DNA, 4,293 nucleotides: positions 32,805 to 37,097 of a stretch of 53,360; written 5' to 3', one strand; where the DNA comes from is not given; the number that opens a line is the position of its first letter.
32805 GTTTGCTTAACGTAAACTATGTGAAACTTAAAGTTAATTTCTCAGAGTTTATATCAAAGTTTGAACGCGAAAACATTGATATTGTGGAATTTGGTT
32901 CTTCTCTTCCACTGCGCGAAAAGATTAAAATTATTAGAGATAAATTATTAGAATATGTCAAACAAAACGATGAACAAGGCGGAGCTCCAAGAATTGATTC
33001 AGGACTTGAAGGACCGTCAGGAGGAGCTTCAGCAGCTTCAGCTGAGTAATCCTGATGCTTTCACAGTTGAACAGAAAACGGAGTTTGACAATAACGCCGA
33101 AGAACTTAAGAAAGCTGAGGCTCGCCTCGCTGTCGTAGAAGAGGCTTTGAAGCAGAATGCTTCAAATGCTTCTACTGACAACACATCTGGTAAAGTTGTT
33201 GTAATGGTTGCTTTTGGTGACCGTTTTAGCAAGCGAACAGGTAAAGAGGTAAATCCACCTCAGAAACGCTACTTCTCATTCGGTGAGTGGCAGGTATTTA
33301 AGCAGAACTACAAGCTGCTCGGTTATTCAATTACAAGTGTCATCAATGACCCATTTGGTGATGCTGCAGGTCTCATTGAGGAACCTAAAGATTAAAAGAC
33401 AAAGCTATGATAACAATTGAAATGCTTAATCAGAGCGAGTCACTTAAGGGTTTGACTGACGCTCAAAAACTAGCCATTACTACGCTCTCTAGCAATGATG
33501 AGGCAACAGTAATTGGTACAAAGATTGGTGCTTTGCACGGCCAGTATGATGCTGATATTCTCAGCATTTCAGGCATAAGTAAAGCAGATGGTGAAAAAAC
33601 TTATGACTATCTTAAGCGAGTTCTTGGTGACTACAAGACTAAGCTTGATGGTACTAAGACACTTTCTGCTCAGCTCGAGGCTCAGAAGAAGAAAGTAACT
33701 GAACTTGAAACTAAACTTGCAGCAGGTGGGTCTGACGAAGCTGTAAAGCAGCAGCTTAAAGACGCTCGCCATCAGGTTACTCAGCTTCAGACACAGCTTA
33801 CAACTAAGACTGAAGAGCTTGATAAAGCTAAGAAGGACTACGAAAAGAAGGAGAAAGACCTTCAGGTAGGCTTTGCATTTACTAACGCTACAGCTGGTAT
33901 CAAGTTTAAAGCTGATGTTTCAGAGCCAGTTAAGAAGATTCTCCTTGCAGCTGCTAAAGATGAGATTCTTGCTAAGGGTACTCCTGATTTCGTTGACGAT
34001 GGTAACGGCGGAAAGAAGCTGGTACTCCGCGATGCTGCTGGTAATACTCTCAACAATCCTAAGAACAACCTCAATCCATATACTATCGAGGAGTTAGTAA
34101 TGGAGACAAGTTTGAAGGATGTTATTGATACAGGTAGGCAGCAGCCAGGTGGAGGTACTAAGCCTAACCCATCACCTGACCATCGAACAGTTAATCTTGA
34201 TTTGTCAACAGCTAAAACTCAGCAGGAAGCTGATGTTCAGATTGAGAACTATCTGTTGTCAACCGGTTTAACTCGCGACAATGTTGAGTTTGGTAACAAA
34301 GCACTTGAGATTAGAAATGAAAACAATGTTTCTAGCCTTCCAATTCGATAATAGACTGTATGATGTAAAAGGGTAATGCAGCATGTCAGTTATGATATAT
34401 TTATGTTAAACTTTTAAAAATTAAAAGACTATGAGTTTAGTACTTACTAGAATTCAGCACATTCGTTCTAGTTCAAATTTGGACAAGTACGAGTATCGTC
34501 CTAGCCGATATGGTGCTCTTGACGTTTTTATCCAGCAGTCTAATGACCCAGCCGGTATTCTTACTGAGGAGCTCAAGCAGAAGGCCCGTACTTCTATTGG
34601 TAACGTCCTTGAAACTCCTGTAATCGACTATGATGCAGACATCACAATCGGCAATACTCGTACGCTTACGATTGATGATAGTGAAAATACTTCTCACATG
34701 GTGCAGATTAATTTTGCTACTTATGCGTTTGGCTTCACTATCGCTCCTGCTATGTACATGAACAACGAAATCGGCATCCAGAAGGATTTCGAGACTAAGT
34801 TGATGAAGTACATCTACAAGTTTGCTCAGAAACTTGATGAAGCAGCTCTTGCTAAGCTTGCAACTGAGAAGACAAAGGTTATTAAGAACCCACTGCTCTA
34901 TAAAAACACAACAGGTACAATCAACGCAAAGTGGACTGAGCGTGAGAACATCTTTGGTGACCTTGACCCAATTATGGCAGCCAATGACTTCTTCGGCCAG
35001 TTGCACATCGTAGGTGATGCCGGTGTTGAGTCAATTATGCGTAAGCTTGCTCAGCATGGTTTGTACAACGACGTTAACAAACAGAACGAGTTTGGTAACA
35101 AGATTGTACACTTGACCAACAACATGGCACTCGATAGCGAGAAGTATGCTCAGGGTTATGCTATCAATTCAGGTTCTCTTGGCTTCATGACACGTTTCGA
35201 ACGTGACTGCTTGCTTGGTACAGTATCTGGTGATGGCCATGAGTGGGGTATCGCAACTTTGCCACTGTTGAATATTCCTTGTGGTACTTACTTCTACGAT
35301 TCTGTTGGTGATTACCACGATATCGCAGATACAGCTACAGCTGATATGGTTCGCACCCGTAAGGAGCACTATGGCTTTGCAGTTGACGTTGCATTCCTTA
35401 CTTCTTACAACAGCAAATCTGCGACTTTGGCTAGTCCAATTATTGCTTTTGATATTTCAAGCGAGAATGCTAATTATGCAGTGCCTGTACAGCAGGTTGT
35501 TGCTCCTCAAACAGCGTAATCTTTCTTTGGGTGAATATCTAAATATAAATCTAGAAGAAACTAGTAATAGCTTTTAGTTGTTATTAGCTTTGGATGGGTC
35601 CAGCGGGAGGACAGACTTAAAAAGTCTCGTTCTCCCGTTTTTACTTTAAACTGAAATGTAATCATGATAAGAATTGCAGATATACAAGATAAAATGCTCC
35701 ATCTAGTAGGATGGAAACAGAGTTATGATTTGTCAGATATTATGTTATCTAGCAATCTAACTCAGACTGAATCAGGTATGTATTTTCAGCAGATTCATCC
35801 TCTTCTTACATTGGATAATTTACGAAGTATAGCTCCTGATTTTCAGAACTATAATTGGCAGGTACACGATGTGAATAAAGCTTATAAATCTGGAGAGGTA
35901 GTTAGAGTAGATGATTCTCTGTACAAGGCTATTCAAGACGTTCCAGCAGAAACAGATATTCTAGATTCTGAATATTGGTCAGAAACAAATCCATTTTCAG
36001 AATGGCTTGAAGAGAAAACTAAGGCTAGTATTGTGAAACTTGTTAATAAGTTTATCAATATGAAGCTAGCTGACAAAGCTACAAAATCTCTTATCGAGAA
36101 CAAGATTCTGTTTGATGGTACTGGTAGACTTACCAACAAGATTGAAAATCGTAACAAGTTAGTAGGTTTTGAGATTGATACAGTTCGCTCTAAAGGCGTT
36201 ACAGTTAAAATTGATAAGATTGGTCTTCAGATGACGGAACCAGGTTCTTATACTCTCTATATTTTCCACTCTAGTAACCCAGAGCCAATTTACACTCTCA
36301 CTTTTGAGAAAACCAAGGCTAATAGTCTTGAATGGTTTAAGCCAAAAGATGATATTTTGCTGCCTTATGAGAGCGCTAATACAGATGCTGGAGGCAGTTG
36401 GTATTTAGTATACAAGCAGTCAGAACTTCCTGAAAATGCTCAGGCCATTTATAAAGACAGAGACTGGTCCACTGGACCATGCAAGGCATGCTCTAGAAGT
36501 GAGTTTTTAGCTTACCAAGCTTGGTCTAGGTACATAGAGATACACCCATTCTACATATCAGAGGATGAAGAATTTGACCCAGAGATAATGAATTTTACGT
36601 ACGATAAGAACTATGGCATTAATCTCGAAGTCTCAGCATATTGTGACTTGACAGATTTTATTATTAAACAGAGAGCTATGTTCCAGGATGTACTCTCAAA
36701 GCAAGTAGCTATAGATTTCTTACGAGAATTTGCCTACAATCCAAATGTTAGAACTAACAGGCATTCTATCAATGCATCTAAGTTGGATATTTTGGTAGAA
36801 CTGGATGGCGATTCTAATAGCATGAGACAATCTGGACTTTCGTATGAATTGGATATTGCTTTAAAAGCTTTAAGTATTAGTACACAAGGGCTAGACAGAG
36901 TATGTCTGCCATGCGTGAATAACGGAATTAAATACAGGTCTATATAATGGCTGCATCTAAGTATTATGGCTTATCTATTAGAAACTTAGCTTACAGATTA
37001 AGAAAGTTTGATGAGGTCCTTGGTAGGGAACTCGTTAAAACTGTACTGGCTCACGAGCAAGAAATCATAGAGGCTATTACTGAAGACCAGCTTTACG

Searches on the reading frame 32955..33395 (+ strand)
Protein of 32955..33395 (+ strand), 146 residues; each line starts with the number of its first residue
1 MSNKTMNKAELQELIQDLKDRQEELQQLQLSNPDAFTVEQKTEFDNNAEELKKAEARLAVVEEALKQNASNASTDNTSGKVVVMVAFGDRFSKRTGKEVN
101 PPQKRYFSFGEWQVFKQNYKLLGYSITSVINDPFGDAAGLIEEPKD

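Call 36: search_protein_families(library=phrogs, proteins=[window:32955-33395:+], max_evalue=0.001)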
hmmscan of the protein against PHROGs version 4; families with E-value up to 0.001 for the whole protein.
window:32955-33395:+ (146 aa): 1 family
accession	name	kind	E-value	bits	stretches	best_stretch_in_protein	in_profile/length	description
phrog_10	-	head and packaging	2.4e-06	27.8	1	5-73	259-329/752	major head protein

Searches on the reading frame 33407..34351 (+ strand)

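Call 36: search_protein_families(library=phrogs, proteins=[window:33407-34351:+], max_evalue=0.001)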
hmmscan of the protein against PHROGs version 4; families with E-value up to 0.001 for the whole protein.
window:33407-34351:+ (314 aa): 2 families
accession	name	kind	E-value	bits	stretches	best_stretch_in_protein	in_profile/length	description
phrog_7970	-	head and packaging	2.1e-66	225.4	1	7-313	8-318/319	virion structural protein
phrog_206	-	head and packaging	5.4e-07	30.6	1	70-256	48-225/263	head scaffolding protein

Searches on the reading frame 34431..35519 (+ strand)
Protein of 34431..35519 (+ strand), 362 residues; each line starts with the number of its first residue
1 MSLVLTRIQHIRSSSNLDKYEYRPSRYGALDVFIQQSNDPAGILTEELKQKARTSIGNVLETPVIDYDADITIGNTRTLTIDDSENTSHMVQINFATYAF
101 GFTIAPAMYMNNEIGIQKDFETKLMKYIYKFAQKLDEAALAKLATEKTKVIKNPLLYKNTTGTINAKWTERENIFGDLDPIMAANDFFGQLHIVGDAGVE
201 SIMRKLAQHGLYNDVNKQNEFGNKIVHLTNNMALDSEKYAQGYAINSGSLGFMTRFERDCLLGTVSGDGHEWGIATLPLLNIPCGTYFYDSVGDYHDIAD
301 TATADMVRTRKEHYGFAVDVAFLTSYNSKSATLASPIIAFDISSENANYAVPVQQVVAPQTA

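Call 36: search_protein_families(library=phrogs, proteins=[window:34431-35519:+], max_evalue=0.001)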
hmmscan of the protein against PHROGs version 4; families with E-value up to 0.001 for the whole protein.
window:34431-35519:+ (362 aa): 1 family
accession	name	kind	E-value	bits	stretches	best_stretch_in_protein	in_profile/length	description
phrog_7231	-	head and packaging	7.8e-117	391.1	1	1-344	1-348/349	virion structural protein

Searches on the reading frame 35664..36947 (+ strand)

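Call 36: search_protein_families(library=phrogs, proteins=[window:35664-36947:+], max_evalue=0.001)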
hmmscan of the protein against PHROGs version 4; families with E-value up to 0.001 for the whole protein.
window:35664-36947:+ (427 aa): 2 families
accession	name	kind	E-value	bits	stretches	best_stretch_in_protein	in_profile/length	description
phrog_8189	-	unknown function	3.6e-132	442.4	1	1-426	1-419/421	-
phrog_32171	-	unknown function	7e-05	23.6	1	1-60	1-60/211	-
